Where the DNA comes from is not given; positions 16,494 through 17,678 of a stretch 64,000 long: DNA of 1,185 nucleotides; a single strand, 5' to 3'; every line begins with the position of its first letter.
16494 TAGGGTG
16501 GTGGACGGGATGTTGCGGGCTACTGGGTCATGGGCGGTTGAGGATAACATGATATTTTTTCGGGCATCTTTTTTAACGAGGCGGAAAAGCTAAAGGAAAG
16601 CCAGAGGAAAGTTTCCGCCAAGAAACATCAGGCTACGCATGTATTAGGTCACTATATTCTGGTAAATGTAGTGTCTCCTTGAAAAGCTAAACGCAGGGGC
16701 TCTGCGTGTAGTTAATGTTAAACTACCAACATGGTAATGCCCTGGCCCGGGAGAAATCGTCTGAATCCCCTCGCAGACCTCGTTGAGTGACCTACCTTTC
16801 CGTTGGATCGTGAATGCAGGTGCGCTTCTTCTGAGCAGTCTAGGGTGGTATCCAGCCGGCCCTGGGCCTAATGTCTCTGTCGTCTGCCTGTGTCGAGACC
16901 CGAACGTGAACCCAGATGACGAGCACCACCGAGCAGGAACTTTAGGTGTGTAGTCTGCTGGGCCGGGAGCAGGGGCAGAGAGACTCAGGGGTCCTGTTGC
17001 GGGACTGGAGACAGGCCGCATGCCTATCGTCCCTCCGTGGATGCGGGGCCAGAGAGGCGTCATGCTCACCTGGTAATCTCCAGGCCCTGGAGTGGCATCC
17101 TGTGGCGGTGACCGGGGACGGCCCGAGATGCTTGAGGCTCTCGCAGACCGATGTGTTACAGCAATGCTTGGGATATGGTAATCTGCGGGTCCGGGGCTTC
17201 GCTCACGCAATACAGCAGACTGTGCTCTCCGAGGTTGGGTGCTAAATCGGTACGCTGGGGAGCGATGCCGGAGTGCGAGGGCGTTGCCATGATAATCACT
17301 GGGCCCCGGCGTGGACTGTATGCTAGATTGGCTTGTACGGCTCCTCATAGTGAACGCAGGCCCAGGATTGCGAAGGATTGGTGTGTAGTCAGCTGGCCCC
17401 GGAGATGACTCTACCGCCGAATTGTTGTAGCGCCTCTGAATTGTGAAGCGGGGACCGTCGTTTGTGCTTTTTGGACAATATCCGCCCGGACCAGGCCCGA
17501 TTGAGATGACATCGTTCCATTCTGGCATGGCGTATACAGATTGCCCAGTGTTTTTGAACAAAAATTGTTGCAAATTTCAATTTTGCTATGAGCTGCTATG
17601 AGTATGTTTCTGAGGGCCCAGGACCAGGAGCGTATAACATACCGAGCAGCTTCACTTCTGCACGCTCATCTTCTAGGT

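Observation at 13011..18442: Cluster of sperm-tail PG-rich (SHIPPO-type) repeat genes, including a divergent pair sharing a 59-bp promoter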

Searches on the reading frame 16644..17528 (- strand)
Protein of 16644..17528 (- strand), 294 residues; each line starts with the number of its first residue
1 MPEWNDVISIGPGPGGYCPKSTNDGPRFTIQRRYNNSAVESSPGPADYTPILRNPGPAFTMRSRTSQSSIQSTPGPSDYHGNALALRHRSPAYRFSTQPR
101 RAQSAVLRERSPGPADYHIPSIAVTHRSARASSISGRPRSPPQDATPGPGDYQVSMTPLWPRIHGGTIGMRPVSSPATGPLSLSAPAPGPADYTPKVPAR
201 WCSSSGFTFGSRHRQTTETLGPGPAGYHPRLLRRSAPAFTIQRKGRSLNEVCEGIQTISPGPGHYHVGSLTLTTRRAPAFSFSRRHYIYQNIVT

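Call 3: search_protein_families(library=pfam, proteins=[window:16644-17528:-], max_evalue=1)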
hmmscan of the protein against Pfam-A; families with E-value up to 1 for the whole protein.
window:16644-17528:- (294 aa): 1 family
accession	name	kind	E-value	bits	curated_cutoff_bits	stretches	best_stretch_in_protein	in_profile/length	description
PF07004.17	SHIPPO-rpt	-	5.6e-21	74.5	20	5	259-286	1-30/33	Sperm-tail PG-rich repeat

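Call 13: search_solved_structures(query=window:16644-17528:-, max_evalue=0.01)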
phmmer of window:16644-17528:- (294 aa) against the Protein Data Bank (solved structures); distinct sequences matched with E-value up to 0.01: 3.
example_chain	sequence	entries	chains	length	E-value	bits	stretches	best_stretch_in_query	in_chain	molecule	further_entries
8snb_1a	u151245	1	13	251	5.8e-07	32.8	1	22-155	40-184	Outer dense fiber protein 3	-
8otz_A1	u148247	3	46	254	3.6e-06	30.2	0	222-290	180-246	Outer dense fiber of sperm tails 3 | Ciliary microtubule associated protein 1A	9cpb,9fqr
8iyj_Y0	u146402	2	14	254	1.1e-05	28.6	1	23-154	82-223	Outer dense fiber protein 3 | Ciliary microtubule associated protein 1A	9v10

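Call 61: find_homologous_proteins(query=window:16644-17528:-, max_evalue=0.001)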
Query window:16644-17528:- (294 aa): 266 proteins with E <= 0.001 among 8000 candidates; the best 120 are listed.
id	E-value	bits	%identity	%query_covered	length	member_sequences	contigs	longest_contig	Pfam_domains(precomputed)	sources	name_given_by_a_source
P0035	4.7e-190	649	98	100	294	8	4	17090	PF07004.18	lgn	-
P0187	3.3e-169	580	88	100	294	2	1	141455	PF07004.18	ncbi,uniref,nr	ncbi:H-SHIPPO 1 [Giardia lamblia P15]|uniref:H-SHIPPO 1 n=1 Tax=Giardia intestinalis (strain P15) Ta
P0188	5.9e-155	534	81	100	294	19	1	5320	PF07004.18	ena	-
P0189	1.2e-151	523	78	100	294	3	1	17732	PF07004.18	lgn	-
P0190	1.3e-151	523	80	100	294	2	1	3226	PF07004.18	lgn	-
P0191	7.0e-26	110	35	74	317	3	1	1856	PF07004.18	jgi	jgi:hypothetical protein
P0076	7.4e-24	103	27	94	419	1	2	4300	PF07004.18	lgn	-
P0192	3.7e-20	91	24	97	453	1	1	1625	PF07004.18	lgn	-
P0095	7.6e-20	90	28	88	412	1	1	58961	PF07004.18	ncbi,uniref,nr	ncbi:hypothetical protein SteCoe_18142 [Stentor coeruleus]|uniref:Uncharacterized protein n=1 Tax=St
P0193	5.3e-19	87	28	82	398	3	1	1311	PF07004.18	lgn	-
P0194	5.9e-19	87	24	89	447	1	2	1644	PF07004.18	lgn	-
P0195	3.6e-18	84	26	97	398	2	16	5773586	PF07004.18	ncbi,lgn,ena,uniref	ncbi:Outer dense fiber protein 3-like protein 2 [Tritrichomonas musculus]|uniref:Outer dense fiber p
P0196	5.5e-18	84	28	97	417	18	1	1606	PF07004.18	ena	-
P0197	2.8e-17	82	28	89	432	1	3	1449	PF07004.18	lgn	-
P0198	8.8e-17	80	29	96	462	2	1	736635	PF07004.18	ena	-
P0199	3.8e-16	78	31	88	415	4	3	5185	PF07004.18,PF14382.13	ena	-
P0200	4.7e-16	78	27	82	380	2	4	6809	PF07004.18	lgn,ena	-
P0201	4.9e-16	77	29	96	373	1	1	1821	PF07004.18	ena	-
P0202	6.0e-16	77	28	86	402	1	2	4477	PF07004.18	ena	-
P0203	6.5e-16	77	30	95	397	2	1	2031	PF07004.18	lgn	-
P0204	7.2e-16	77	30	93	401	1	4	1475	PF07004.18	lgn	-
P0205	8.3e-16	77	24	93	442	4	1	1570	PF07004.18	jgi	jgi:hypothetical protein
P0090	1.0e-15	76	28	88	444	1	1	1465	PF07004.18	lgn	-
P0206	1.2e-15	76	30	92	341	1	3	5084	PF07004.18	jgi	jgi:hypothetical protein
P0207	1.4e-15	76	29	71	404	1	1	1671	PF07004.18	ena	-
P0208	1.8e-15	76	32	74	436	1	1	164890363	PF07004.18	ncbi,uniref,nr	ncbi:hypothetical protein KP509_25G010600 [Ceratopteris richardii]|uniref:Outer dense fiber protein 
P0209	1.9e-15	76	29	88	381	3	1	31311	PF07004.18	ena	-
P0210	2.6e-15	75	27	94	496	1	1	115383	PF07004.18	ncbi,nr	ncbi:hypothetical protein HDV06_003903 [Boothiomyces sp. JEL0866]|nr:hypothetical protein HDV06_0039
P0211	2.8e-15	75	23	87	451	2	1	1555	PF07004.18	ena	-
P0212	3.5e-15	75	31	68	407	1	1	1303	PF07004.18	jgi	jgi:hypothetical protein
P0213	5.1e-15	74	30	93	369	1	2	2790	PF07004.18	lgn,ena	-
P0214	7.4e-15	74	30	88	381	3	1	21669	PF07004.18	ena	-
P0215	7.7e-15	74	27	88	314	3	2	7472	PF07004.18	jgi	jgi:hypothetical protein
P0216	8.2e-15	73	27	96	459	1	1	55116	PF07004.18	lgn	-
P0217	1.4e-14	73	30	81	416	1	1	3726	PF07004.18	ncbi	-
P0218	2.3e-14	72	27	86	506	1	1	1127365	PF07004.18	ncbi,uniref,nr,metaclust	ncbi:hypothetical protein LOTGIDRAFT_236494 [Lottia gigantea]|uniref:Uncharacterized protein n=1 Tax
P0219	4.4e-14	71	28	88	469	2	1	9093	PF07004.18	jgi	jgi:hypothetical protein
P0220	4.6e-14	71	25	89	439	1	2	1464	PF07004.18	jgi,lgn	jgi:hypothetical protein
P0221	8.4e-14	70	28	73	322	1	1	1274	PF07004.18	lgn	-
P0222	8.7e-14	70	27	88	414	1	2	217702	PF07004.18,PF14382.13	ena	-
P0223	1.1e-13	70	28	91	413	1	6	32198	PF07004.18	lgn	-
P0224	1.1e-13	70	29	97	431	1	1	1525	PF07004.18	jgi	jgi:predicted nucleic acid-binding Zn-ribbon protein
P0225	1.2e-13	70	31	96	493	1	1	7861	PF07004.18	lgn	-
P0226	1.3e-13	70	36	36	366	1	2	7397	PF07004.18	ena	-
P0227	2.9e-13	68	32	99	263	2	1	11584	PF07004.18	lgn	-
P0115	3.6e-13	68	30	49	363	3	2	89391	PF07004.18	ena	-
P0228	4.2e-13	68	29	90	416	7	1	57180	PF07004.18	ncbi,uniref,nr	ncbi:hypothetical protein SteCoe_18583 [Stentor coeruleus]|uniref:Uncharacterized protein n=1 Tax=St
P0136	7.7e-13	67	28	87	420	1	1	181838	PF07004.18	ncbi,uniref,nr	ncbi:hypothetical protein SteCoe_1040 [Stentor coeruleus]|uniref:Outer dense fiber protein 3 n=1 Tax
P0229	9.2e-13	67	24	95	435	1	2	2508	PF07004.18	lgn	-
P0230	1.4e-12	66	28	89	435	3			PF07004.18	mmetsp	mmetsp:Transcript_1219/g.1347 ORF Transcript_1219/g.1347 Transcript_1219/m.1347 type:complete len:43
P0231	1.6e-12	66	32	66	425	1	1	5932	PF07004.18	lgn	-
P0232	1.8e-12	66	32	64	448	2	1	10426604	PF07004.18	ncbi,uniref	ncbi:hypothetical protein WJX72_004241 [[Myrmecia] bisecta]|uniref:Outer dense fiber protein 3 n=1 T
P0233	2.0e-12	66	27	87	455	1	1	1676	PF07004.18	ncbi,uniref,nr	ncbi:unnamed protein product [Moneuplotes crassus]|uniref:Uncharacterized protein n=1 Tax=Euplotes c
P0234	3.1e-12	65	29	96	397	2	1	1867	PF07004.18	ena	-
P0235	3.2e-12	65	29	88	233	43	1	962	PF07004.18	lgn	-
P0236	3.3e-12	65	31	74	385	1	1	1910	PF07004.18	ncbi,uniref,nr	ncbi:unnamed protein product [Moneuplotes crassus]|uniref:Uncharacterized protein n=1 Tax=Euplotes c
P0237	4.5e-12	64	30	69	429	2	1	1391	PF07004.18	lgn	-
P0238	5.2e-12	64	30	51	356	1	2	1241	PF07004.18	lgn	-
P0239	5.6e-12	64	32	61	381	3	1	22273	PF07004.18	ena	-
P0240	5.7e-12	64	30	87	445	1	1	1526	PF07004.18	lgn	-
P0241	7.3e-12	64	24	93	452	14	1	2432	PF07004.18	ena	-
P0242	7.3e-12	64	29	82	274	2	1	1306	PF07004.18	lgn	-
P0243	7.5e-12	64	27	87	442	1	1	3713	PF07004.18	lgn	-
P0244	1.1e-11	63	27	88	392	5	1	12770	PF07004.18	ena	-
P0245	1.7e-11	63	26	75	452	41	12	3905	PF07004.18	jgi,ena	jgi:hypothetical protein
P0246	2.2e-11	62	30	57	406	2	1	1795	PF07004.18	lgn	-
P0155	2.3e-11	62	29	87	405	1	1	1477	PF07004.18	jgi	-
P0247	2.6e-11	62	26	87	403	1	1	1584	PF07004.18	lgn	-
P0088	2.6e-11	62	29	96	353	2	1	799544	PF07004.18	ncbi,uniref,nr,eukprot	ncbi:outer dense fiber protein 3-like [Selaginella moellendorffii]|uniref:outer dense fiber protein 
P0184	3.0e-11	62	24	70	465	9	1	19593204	PF07004.18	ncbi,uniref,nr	ncbi:outer dense fiber protein 3-like isoform X6 [Eriocheir sinensis]|uniref:outer dense fiber prote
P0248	3.2e-11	62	27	60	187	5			PF07004.18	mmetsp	mmetsp:Transcript_1394/g.3999 ORF Transcript_1394/g.3999 Transcript_1394/m.3999 type:complete len:18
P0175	3.3e-11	62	27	89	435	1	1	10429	PF07004.18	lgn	-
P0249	4.0e-11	61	26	89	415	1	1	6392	PF07004.18,PF14382.13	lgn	-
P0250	6.3e-11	61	26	88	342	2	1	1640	PF07004.18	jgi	jgi:hypothetical protein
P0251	1.0e-10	60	21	95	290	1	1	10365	PF07004.18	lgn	-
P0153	1.5e-10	59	28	93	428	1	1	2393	PF07004.18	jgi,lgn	-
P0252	2.0e-10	59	28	77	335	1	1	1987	PF07004.18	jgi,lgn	-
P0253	2.2e-10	59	27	70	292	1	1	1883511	PF07004.18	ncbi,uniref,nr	ncbi:outer dense fiber protein 3 isoform X4 [Agrilus planipennis]|uniref:Outer dense fiber protein 3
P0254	2.3e-10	59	34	54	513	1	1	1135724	PF07004.18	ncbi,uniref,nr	ncbi:hypothetical protein RRG08_003866 [Elysia crispata]|uniref:Uncharacterized protein n=1 Tax=Elys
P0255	2.3e-10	59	29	84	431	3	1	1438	PF07004.18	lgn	-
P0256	2.8e-10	59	32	88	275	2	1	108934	PF07004.18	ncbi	ncbi:uncharacterized protein HaLaN_01314, partial [Haematococcus lacustris]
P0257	3.0e-10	58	29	76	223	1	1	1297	PF07004.18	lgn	-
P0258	3.6e-10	58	25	88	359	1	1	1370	PF07004.18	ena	-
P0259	3.9e-10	58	30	63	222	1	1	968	PF07004.18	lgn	-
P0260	3.9e-10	58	27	87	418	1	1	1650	PF07004.18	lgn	-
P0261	4.0e-10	58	27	87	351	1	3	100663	PF07004.18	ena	-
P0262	6.9e-10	57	24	94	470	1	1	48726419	PF07004.18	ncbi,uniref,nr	ncbi:unnamed protein product [Brassicogethes aeneus]|uniref:Uncharacterized protein n=1 Tax=Brassico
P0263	7.8e-10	57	31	44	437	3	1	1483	PF07004.18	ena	-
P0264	8.5e-10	57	29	75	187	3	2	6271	PF07004.18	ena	-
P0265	1.2e-9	56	26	93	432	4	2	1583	PF07004.18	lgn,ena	-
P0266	1.2e-9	56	24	87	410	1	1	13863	PF07004.18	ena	-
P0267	1.4e-9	56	35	59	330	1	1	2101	PF07004.18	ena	-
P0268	1.4e-9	56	29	73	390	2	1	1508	PF07004.18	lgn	-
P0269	1.5e-9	56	28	86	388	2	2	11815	PF07004.18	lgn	-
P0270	1.6e-9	56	27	50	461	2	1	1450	PF07004.18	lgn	-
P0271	2.1e-9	56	32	48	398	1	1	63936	PF07004.18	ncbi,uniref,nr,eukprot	ncbi:hypothetical protein TRFO_27477 [Tritrichomonas foetus]|uniref:Uncharacterized protein n=1 Tax=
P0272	2.1e-9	56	25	92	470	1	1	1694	PF07004.18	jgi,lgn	jgi:Sperm-tail PG-rich repeat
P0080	2.6e-9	55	28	95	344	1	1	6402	PF07004.18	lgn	-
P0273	3.0e-9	55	26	83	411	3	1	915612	PF07004.18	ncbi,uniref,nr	ncbi:unnamed protein product [Paramecium pentaurelia]|uniref:Sperm-tail PG-rich repeat protein n=1 T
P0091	3.3e-9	55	33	30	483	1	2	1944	PF07004.18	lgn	-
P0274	3.4e-9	55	29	91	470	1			PF07004.18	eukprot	eukprot:CAMPEP_0202871732 /NCGR_PEP_ID=MMETSP1391-20130828/19510_1 /ASSEMBLY_ACC=CAM_ASM_000867 /TAX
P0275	3.8e-9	55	29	85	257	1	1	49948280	PF07004.18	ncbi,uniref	ncbi:ciliary microtubule associated protein 1B [Brachyhypopomus gauderio]|uniref:ciliary microtubule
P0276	4.2e-9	55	25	95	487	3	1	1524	PF07004.18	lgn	-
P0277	4.6e-9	55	27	77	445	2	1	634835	PF07004.18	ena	-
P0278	6.4e-9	54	28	61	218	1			PF07004.18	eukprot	eukprot:gnl/MRDRNA2_/MRDRNA2_110219_c0_seq1.p1 gnl/MRDRNA2_/MRDRNA2_110219_c0~~gnl/MRDRNA2_/MRDRNA2_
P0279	6.4e-9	54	25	87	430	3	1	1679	PF07004.18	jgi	-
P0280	7.3e-9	54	30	77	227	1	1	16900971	PF07004.18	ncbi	ncbi:unnamed protein product [Sphagnum balticum]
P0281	8.0e-9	54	26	87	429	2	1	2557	PF07004.18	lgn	-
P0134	9.1e-9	54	28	87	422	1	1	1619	PF07004.18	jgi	-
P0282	9.6e-9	54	27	89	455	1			PF07004.18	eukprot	eukprot:GILI01002225.1.p1 GENE.GILI01002225.1~~GILI01002225.1.p1 ORF type:complete len:456 (+),score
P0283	1.4e-8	53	26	97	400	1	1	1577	PF07004.18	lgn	-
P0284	1.8e-8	53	30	71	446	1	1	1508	PF07004.18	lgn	-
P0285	1.8e-8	53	34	55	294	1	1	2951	PF07004.18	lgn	-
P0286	1.9e-8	53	27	87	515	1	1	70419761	PF07004.18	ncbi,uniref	ncbi:uncharacterized protein [Haliotis cracherodii]|uniref:uncharacterized protein n=1 Tax=Haliotis 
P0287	2.0e-8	53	26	93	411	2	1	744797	PF07004.18,PF14382.13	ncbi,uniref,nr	ncbi:unnamed protein product [Paramecium octaurelia]|uniref:Sperm-tail PG-rich repeat-containing pro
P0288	2.4e-8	52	26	88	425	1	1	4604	PF07004.18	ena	-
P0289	4.4e-8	51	30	49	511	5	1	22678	PF07004.18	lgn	-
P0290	4.7e-8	51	29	59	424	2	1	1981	PF07004.18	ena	-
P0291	4.8e-8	51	24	87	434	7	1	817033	PF07004.18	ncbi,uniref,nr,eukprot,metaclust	ncbi:unnamed protein product (macronuclear) [Paramecium tetraurelia]|uniref:Uncharacterized protein 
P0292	4.9e-8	51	27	81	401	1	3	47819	PF07004.18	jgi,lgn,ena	-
